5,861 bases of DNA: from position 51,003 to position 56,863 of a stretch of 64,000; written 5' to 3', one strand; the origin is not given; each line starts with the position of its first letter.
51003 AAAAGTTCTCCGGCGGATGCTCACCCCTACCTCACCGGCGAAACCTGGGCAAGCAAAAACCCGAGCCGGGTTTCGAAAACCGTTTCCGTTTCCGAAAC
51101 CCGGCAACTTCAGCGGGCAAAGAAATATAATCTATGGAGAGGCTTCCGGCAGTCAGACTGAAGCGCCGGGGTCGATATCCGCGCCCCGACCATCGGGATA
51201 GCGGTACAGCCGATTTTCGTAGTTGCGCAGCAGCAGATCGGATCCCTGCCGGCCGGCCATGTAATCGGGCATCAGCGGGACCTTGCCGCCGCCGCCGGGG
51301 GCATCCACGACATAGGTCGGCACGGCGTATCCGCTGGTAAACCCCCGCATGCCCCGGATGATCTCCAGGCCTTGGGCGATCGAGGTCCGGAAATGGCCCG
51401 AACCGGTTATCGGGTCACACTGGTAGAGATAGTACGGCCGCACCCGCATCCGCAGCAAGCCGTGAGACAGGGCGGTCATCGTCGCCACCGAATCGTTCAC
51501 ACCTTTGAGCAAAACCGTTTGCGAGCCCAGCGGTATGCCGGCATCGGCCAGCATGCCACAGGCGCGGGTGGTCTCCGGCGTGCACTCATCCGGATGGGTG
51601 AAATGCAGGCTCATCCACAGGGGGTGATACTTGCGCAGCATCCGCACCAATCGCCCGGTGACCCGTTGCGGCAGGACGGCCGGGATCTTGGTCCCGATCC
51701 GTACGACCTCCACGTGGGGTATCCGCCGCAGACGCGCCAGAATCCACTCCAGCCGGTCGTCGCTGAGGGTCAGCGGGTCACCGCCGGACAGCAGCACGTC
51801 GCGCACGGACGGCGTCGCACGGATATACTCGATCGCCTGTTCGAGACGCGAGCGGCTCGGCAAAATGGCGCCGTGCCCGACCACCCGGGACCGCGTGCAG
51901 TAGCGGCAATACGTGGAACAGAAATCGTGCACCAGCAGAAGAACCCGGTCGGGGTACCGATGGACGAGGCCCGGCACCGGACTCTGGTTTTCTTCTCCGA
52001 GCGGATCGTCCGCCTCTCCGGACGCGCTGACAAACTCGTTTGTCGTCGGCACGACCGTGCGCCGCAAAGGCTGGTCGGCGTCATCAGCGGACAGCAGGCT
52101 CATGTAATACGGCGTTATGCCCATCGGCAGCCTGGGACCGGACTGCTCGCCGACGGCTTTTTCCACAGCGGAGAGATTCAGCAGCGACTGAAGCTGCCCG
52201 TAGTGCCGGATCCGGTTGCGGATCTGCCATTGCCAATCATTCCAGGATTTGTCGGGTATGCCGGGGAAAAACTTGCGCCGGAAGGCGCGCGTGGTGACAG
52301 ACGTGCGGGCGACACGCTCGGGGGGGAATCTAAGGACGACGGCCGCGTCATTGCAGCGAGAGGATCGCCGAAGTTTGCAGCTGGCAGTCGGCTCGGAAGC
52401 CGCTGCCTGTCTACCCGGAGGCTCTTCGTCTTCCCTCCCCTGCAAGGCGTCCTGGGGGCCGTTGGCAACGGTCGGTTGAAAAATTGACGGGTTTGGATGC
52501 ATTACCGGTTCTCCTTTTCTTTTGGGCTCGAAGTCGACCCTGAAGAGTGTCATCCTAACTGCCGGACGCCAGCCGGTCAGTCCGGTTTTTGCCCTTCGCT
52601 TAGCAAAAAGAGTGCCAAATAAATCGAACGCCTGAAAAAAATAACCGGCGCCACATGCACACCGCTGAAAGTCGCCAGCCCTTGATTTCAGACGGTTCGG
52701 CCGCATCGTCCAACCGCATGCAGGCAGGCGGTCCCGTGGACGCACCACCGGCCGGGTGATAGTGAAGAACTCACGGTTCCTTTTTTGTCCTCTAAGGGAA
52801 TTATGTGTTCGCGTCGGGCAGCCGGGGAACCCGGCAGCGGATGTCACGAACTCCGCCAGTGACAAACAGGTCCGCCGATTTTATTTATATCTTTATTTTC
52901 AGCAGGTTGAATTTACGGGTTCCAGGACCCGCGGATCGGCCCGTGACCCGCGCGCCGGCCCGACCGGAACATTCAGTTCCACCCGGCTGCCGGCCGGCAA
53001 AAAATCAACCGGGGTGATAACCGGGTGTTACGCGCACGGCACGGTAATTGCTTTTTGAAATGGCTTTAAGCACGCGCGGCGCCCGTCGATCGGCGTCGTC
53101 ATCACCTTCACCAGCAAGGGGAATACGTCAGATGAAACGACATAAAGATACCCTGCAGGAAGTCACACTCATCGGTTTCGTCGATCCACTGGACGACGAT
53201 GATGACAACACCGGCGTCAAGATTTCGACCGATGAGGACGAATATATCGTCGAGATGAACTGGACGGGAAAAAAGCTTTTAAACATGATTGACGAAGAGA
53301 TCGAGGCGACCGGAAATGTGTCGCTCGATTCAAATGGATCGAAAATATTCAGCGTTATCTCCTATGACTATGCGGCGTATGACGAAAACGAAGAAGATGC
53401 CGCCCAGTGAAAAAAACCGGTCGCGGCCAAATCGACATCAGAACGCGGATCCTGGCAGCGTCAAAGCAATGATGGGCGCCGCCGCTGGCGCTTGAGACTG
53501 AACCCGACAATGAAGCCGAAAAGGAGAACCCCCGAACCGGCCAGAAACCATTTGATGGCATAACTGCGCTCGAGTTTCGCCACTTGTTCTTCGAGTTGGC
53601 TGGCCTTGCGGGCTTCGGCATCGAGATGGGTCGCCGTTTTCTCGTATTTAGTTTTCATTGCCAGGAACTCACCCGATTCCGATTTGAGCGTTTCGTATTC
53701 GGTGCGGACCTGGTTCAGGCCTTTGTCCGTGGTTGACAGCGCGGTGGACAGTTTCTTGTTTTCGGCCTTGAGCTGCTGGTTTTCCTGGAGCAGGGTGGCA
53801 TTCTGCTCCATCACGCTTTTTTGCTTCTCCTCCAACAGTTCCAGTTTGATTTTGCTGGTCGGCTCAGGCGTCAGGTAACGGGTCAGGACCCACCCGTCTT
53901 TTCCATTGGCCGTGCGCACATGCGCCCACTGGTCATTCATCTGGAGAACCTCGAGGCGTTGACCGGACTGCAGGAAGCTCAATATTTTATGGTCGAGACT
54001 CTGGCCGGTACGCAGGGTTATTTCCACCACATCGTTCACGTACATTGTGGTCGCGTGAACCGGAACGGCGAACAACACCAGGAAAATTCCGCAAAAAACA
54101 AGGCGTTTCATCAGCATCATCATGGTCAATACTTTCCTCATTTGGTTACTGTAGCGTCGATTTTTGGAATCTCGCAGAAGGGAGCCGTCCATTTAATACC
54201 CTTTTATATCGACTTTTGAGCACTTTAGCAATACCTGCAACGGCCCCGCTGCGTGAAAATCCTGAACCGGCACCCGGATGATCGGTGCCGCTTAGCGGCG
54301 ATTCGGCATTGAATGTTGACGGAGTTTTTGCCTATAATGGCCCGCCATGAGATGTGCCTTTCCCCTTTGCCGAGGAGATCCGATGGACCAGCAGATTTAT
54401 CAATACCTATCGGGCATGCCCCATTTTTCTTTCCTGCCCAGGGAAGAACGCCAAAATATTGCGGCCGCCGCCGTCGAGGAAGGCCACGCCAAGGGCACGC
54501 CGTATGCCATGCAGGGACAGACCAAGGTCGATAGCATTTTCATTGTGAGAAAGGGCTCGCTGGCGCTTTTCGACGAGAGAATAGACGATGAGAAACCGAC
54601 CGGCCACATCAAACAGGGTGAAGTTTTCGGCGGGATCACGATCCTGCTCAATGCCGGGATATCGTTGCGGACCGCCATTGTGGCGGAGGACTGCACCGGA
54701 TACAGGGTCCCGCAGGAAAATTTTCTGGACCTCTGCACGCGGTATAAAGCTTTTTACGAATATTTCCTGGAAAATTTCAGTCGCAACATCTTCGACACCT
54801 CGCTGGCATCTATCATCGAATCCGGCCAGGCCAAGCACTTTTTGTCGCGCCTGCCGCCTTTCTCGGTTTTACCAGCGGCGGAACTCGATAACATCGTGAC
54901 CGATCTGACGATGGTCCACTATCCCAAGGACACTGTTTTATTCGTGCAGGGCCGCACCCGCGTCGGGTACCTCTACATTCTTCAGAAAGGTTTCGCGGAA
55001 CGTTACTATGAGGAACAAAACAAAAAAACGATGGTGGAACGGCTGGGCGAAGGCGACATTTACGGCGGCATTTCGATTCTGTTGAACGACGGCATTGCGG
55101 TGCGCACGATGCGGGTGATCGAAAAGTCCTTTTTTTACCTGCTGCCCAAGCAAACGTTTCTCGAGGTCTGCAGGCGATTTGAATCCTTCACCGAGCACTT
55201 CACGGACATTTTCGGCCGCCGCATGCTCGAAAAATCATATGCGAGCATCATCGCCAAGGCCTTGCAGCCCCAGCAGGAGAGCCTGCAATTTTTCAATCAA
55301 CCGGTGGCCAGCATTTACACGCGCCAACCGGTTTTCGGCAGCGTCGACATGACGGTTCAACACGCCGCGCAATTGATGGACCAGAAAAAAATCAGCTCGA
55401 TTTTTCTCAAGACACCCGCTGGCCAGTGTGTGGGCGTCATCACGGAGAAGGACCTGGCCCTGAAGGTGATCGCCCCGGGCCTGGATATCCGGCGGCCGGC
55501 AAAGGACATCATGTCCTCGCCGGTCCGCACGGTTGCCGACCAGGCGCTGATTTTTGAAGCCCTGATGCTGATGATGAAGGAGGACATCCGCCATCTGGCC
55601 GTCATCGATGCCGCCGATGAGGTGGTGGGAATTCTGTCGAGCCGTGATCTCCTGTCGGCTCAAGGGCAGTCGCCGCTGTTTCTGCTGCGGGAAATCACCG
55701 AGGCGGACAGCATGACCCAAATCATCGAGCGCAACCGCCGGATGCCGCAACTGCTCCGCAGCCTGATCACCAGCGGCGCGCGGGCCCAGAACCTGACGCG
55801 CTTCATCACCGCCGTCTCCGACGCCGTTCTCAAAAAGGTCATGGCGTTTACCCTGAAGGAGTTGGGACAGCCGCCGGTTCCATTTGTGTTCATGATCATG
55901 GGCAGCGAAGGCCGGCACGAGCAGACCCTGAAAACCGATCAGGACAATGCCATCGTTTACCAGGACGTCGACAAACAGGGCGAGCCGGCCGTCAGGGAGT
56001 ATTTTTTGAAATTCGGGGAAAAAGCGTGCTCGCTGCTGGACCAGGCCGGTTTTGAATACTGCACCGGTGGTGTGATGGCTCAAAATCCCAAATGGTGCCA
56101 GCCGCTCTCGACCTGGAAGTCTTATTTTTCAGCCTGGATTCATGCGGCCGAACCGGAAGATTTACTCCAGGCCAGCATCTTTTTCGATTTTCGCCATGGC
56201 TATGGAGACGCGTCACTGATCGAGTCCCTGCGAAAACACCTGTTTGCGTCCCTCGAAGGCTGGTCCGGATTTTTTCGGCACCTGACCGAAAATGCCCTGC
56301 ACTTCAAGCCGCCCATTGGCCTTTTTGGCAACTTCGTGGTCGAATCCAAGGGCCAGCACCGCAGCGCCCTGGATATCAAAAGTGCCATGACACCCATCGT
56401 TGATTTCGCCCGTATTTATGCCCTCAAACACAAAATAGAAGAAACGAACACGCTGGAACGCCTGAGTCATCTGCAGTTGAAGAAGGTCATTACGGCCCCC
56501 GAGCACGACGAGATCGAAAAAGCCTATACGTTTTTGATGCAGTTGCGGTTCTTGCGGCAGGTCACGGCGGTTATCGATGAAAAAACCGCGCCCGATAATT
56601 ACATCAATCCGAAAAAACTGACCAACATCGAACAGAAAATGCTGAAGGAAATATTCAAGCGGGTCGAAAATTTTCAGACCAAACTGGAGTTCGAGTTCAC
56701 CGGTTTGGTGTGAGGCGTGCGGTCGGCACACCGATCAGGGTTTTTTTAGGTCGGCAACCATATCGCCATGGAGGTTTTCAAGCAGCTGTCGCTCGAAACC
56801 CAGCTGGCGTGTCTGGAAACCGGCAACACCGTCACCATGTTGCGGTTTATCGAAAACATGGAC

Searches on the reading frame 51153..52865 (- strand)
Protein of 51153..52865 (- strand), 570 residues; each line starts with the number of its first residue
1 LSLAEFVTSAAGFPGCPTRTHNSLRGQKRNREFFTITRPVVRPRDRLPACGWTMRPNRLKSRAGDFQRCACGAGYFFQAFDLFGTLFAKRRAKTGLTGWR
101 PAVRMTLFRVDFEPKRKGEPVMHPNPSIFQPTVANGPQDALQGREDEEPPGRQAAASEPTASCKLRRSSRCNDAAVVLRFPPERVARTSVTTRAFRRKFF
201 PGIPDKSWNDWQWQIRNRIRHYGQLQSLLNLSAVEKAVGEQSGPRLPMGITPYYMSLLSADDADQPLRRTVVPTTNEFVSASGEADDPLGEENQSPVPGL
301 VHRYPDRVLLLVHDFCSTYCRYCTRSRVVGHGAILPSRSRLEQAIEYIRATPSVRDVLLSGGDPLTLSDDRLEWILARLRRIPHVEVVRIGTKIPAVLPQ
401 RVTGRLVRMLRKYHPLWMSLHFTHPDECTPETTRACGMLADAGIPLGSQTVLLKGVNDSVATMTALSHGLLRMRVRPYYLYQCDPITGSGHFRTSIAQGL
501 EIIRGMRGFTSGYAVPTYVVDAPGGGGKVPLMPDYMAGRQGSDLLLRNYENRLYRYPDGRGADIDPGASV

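Call 38: search_protein_families(library=pfam, proteins=[window:51153-52865:-], max_evalue=0.001)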
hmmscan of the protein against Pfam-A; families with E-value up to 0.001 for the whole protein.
window:51153-52865:- (570 aa): 2 families
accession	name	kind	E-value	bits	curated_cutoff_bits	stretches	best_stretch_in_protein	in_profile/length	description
PF12544.13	LAM_C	-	5.7e-19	68.9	26.7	1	503-558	1-56/127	Lysine-2,3-aminomutase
PF04055.27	Radical_SAM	-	9e-12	45.9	29.5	1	312-459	3-157/166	Radical SAM superfamily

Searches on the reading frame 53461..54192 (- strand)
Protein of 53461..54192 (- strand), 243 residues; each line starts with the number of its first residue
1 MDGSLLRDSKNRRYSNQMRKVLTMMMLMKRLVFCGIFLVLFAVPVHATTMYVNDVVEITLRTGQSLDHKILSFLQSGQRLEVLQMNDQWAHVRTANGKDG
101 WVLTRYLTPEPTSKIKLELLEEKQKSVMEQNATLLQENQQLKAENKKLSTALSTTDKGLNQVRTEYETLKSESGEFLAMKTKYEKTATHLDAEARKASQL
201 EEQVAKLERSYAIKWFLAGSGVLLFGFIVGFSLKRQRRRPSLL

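Call 38: search_protein_families(library=pfam, proteins=[window:53461-54192:-], max_evalue=0.001)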
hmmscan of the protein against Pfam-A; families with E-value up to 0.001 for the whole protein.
window:53461-54192:- (243 aa): 3 families
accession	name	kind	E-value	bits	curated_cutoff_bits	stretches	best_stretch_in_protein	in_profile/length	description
PF08239.17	SH3_3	-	1.3e-11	44.9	27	1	59-107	4-53/54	Bacterial SH3 domain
PF06347.19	SH3_4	-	3.9e-06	27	24.1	1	57-104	4-51/56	Bacterial SH3 domain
PF19220.6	Rod_CreS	-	0.00055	19.5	100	1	115-208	76-166/359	Crescentin, rod domain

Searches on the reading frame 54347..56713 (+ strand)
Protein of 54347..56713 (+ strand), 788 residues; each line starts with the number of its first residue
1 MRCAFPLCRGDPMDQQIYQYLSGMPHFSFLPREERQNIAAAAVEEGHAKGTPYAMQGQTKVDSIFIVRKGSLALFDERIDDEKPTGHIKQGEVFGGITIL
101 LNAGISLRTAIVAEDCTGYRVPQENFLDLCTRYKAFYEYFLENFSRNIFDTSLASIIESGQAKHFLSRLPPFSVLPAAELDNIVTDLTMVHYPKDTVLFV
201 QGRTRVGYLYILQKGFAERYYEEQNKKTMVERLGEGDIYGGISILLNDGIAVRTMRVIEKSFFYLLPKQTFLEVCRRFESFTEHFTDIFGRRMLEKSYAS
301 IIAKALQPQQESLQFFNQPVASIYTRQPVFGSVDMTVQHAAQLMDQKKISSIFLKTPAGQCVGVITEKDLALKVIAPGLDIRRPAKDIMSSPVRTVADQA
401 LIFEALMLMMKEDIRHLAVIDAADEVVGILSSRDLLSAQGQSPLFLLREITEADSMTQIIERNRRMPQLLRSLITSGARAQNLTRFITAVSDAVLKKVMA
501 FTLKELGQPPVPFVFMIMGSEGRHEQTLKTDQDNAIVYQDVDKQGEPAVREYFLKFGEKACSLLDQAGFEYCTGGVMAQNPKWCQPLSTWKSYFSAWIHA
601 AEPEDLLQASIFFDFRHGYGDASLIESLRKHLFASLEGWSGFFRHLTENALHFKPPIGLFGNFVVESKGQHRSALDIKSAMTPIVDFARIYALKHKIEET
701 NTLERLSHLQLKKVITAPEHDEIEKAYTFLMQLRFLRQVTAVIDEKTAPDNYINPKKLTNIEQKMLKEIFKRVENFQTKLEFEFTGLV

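Call 38: search_protein_families(library=pfam, proteins=[window:54347-56713:+], max_evalue=0.001)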
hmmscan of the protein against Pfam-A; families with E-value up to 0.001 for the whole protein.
window:54347-56713:+ (788 aa): 4 families
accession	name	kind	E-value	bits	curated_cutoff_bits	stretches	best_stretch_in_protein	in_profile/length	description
PF03445.19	DUF294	-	4.2e-50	169.6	21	1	465-604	2-138/138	Putative nucleotidyltransferase DUF294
PF10335.14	DUF294_C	-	2.5e-45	154.3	22.5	1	641-784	2-145/145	Putative nucleotidyltransferase substrate binding domain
PF00027.35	cNMP_binding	-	3.8e-25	88.1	27.5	2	190-277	2-88/89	Cyclic nucleotide-binding domain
PF00571.33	CBS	-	9.5e-23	80.7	24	2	385-438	1-54/57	CBS domain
